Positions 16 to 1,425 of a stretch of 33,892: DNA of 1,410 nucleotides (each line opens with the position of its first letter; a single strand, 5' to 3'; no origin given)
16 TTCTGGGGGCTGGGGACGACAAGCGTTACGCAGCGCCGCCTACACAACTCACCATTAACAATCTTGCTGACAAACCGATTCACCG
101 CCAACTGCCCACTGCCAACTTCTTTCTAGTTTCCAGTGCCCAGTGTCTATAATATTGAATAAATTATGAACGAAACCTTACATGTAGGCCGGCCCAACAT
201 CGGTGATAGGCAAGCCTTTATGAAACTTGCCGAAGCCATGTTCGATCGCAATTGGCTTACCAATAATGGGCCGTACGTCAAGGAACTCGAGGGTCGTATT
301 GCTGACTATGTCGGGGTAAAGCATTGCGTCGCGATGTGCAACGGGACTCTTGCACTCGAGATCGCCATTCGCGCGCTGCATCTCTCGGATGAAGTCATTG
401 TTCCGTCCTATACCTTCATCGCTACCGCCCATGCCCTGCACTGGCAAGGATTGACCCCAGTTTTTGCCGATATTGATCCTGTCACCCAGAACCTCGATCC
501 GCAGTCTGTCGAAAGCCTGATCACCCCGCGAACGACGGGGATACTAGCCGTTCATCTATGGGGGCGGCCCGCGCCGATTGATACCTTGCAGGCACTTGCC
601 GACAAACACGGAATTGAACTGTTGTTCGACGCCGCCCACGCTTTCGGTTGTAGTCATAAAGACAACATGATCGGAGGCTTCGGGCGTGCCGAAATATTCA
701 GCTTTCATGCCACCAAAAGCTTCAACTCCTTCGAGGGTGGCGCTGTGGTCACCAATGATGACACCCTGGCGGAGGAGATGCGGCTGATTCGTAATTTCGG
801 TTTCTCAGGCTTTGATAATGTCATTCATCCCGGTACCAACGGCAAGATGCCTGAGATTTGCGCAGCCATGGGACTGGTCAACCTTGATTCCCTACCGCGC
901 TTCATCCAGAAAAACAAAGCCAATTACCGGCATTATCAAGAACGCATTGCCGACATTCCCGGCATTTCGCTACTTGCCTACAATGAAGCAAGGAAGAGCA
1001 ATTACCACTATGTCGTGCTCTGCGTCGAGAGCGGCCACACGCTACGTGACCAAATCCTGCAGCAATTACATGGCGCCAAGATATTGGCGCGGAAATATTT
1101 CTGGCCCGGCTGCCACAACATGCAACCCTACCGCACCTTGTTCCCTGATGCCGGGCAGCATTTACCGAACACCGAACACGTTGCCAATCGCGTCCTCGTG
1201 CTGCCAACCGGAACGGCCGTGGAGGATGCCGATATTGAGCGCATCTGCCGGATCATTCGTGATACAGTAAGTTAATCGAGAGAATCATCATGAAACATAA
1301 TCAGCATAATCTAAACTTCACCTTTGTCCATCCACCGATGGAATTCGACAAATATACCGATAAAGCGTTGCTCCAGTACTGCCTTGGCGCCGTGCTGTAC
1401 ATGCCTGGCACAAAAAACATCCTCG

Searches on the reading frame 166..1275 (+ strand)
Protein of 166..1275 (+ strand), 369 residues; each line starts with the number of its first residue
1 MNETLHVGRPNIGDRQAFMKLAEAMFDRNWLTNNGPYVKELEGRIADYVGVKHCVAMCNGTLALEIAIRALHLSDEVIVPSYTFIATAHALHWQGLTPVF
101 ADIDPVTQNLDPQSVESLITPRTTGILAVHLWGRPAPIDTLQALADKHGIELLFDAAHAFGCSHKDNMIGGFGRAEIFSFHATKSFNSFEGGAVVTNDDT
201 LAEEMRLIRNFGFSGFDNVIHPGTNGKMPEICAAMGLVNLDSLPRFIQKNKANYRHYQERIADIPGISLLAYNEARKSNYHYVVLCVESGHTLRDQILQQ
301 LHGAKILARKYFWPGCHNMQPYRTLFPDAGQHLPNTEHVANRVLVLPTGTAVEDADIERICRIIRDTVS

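Call 4: search_protein_families(library=pfam, proteins=[window:166-1275:+], max_evalue=0.01)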
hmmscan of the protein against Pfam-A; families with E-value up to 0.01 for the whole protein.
window:166-1275:+ (369 aa): 4 families
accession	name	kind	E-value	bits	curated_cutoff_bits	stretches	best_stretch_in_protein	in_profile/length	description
PF01041.23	DegT_DnrJ_EryC1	-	4.3e-113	378.6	19.8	1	16-364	5-359/360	DegT/DnrJ/EryC1/StrS aminotransferase family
PF01212.27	Beta_elim_lyase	-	6.9e-09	35.9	27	1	23-267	20-271/288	Beta-eliminating lyase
PF00155.27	Aminotran_1_2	-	2.8e-08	33.8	19.7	1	35-211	41-247/361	Aminotransferase class I and II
PF01053.26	Cys_Met_Meta_PP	-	0.0015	17.6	27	1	36-127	52-142/381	Cys/Met metabolism PLP-dependent enzyme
